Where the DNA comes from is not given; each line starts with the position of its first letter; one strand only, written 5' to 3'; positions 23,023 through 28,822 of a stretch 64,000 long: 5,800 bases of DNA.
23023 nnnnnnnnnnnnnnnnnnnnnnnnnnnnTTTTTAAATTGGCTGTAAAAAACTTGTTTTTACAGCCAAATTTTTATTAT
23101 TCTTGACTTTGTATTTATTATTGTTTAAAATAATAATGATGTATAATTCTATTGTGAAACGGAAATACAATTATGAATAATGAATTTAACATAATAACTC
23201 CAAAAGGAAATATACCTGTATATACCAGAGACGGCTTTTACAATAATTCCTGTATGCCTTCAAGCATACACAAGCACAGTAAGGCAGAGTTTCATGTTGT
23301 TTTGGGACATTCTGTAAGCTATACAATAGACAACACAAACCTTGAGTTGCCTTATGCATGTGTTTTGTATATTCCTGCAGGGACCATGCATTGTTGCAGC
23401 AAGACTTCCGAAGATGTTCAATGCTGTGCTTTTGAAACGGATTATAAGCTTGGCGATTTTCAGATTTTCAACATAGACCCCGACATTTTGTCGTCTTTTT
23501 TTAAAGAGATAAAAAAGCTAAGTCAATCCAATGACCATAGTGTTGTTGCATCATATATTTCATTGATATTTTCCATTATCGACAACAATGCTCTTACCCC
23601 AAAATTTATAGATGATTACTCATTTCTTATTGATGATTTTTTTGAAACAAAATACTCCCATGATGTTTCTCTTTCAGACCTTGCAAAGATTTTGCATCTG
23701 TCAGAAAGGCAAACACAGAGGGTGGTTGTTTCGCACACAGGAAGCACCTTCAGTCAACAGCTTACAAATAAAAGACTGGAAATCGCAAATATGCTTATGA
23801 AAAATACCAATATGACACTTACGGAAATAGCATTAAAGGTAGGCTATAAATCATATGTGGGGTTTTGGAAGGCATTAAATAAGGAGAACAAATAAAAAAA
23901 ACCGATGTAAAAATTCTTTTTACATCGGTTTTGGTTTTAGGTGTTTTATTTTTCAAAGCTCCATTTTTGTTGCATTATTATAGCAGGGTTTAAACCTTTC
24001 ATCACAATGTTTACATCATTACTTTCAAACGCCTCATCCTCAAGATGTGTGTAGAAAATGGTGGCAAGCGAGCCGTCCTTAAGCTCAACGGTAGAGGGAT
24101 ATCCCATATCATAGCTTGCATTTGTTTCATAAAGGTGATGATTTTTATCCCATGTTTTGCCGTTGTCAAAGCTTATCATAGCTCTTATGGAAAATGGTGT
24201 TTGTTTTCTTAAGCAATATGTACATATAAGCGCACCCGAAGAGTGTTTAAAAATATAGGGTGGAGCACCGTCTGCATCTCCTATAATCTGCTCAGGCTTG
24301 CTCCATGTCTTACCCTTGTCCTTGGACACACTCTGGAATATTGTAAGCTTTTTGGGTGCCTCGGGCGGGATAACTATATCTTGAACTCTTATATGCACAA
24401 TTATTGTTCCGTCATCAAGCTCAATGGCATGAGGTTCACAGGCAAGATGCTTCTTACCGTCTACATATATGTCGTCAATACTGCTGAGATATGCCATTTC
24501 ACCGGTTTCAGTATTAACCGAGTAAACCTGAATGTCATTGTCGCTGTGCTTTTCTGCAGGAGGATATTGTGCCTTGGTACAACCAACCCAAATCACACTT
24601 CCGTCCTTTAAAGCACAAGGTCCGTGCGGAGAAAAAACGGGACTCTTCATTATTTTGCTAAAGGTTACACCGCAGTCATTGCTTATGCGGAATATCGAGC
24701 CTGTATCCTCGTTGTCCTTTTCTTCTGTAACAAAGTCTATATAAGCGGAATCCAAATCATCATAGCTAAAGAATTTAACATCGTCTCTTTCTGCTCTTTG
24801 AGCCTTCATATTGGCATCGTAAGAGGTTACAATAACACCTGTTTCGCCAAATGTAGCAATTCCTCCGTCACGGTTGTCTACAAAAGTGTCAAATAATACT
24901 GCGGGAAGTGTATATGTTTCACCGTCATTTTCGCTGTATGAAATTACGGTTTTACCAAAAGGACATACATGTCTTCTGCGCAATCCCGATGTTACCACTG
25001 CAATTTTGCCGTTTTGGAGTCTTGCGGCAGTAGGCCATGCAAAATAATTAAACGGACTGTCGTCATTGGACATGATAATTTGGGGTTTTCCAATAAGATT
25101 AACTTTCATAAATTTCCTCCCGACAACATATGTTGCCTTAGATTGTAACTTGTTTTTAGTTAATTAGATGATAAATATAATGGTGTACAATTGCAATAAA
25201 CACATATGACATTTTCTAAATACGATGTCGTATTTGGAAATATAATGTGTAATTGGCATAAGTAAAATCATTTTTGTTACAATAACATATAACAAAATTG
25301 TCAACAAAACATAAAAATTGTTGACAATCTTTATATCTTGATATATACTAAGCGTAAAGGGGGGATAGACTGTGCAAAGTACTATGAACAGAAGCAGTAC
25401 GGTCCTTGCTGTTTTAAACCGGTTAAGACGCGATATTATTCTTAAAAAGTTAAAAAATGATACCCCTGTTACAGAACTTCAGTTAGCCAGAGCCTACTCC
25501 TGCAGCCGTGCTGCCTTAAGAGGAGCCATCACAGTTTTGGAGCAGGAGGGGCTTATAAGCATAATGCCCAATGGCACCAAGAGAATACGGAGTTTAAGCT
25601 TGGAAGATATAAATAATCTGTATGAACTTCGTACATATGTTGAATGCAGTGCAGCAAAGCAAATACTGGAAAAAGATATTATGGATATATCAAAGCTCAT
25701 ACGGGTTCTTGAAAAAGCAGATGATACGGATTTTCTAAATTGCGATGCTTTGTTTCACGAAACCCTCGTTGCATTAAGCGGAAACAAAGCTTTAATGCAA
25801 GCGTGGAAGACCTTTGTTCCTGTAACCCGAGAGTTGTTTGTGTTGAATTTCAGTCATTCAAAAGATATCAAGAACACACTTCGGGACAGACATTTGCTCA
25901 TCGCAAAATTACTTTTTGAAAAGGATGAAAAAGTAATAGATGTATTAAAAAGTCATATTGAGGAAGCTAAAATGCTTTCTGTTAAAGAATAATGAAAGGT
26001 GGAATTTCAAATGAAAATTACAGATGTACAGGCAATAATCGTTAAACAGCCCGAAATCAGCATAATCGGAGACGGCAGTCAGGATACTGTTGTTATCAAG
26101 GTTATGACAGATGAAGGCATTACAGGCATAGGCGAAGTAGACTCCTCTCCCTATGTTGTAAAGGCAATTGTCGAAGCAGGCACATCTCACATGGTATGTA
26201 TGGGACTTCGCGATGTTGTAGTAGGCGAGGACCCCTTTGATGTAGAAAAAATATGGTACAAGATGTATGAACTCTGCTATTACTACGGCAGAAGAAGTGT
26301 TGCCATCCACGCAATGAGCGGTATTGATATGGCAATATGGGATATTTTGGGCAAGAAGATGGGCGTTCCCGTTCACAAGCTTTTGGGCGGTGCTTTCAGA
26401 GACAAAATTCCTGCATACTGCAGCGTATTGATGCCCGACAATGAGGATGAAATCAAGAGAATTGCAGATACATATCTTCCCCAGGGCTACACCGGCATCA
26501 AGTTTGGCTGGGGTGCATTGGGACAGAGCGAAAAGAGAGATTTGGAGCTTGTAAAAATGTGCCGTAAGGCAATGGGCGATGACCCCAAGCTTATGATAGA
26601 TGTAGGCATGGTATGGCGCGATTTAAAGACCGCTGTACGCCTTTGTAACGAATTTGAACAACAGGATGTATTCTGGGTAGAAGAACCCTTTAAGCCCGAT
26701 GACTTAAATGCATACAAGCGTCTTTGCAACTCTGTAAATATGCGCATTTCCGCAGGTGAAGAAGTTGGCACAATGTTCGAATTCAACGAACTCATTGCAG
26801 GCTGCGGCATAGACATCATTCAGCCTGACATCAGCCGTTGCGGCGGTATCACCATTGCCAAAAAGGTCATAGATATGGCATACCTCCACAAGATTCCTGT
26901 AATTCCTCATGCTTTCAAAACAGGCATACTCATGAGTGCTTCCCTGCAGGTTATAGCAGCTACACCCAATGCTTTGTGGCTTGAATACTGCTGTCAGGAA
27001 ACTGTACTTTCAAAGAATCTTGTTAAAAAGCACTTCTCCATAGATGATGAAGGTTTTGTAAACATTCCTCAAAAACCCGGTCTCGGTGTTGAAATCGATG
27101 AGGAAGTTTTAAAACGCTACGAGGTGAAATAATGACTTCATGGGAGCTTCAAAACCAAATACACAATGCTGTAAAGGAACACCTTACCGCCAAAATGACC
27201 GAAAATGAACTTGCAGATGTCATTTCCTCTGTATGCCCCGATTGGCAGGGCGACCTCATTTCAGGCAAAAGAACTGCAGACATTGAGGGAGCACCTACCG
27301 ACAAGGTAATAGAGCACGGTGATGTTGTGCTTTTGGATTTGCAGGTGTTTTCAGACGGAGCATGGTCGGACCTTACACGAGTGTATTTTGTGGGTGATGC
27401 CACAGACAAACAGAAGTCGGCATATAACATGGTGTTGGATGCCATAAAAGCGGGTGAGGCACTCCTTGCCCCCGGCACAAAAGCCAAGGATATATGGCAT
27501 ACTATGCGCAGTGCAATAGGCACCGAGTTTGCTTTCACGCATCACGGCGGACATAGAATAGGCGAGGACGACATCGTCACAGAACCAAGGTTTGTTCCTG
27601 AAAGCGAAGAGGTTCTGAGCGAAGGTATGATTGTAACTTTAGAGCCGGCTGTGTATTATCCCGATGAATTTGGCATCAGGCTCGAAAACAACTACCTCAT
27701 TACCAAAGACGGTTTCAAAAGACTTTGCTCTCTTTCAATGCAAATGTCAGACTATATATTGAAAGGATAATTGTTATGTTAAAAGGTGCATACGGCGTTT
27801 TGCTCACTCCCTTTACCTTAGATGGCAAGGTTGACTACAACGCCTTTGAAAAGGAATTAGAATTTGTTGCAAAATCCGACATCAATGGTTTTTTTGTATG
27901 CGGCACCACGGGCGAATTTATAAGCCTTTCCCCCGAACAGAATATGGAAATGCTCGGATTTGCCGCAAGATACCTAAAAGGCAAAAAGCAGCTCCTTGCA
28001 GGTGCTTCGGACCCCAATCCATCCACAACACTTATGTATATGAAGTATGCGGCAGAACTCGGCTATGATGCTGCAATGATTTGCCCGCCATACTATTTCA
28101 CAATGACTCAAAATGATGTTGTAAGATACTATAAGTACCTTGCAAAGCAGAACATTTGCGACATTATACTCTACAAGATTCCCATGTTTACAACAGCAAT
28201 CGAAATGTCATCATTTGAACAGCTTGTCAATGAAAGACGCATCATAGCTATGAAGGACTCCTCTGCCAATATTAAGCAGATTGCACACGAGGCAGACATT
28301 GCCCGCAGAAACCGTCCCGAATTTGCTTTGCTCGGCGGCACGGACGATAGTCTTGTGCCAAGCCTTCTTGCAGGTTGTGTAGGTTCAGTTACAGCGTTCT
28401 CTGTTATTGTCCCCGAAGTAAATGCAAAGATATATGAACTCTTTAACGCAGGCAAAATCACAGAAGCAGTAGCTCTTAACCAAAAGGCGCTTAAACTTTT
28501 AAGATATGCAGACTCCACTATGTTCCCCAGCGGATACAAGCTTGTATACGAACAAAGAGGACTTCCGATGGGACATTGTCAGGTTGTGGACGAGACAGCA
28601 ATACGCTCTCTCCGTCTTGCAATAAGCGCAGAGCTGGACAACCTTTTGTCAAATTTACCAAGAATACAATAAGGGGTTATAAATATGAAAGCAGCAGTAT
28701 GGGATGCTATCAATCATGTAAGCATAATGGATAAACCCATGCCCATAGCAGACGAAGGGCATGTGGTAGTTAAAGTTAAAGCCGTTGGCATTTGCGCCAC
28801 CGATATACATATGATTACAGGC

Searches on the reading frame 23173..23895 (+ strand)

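Call 26: search_protein_families(library=pfam, proteins=[window:23173-23895:+], max_evalue=0.0001)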
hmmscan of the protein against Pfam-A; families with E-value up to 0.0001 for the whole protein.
window:23173-23895:+ (240 aa): 1 family
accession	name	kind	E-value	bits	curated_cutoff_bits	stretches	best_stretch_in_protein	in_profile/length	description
PF12833.13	HTH_18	-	5e-13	49.6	33.6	1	170-235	1-66/80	Helix-turn-helix domain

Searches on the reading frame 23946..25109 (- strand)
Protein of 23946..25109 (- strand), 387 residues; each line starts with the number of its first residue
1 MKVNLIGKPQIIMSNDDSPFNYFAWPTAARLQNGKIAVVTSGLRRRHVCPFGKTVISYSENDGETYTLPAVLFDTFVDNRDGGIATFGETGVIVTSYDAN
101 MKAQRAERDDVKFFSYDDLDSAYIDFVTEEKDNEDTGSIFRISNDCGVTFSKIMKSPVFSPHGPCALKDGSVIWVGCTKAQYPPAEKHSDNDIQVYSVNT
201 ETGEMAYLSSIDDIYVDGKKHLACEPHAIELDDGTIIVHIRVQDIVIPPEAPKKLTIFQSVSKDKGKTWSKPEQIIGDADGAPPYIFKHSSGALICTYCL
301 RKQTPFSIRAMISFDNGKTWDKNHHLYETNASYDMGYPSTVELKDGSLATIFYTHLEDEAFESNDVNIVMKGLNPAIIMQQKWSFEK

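Call 26: search_protein_families(library=pfam, proteins=[window:23946-25109:-], max_evalue=0.0001)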
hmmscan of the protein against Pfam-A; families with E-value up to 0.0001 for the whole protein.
window:23946-25109:- (387 aa): 2 families
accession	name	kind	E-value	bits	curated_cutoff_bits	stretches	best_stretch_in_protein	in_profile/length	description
PF13088.12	BNR_2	-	3.4e-11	43.4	31.4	1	164-348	116-275/277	BNR repeat-like domain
PF02012.26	BNR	-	1.6e-05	24.6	27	0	312-322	2-12/12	BNR/Asp-box repeat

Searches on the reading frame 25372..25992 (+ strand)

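Call 26: search_protein_families(library=pfam, proteins=[window:25372-25992:+], max_evalue=0.0001)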
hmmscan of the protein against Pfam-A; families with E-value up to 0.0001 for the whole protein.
window:25372-25992:+ (206 aa): 2 families
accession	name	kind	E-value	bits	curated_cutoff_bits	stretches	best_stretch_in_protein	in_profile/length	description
PF07729.17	FCD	-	3.9e-11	43.9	24.3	1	83-196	2-123/125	FCD domain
PF00392.27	GntR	-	3.8e-07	30.1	27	1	13-66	4-58/64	Bacterial regulatory proteins, gntR family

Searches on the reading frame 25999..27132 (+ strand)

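Call 26: search_protein_families(library=pfam, proteins=[window:25999-27132:+], max_evalue=0.0001)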
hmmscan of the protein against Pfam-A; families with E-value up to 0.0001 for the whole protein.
window:25999-27132:+ (377 aa): 2 families
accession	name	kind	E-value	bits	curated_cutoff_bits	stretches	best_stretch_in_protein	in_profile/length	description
PF13378.12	MR_MLE_C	-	1.1e-57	195.7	29.4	1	155-370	5-219/219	Enolase C-terminal domain-like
PF02746.21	MR_MLE_N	-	2.8e-20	73.1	22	1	19-130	17-117/117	Mandelate racemase / muconate lactonizing enzyme, N-terminal domain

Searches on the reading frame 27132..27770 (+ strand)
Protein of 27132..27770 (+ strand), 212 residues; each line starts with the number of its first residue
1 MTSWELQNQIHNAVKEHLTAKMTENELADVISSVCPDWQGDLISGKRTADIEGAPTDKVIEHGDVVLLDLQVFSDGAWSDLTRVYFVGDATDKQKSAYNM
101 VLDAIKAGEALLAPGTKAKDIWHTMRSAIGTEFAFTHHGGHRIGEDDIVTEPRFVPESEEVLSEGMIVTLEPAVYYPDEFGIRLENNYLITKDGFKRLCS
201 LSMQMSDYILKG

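Call 26: search_protein_families(library=pfam, proteins=[window:27132-27770:+], max_evalue=0.0001)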
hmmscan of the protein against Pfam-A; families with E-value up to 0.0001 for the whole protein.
window:27132-27770:+ (212 aa): 1 family
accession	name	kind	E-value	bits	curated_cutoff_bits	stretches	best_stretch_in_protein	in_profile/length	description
PF00557.29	Peptidase_M24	-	5.7e-38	131.2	23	1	6-192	9-208/208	Metallopeptidase family M24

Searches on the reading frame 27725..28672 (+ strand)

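Call 5: search_protein_families(library=pfam, proteins=[window:27725-28672:+], max_evalue=0.001)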
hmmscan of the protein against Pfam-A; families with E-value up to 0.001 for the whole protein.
window:27725-28672:+ (315 aa): 1 family
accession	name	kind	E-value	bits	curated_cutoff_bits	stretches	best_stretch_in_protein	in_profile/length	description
PF00701.28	DHDPS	-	2e-48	165.1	22.1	1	19-284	2-265/289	Dihydrodipicolinate synthetase family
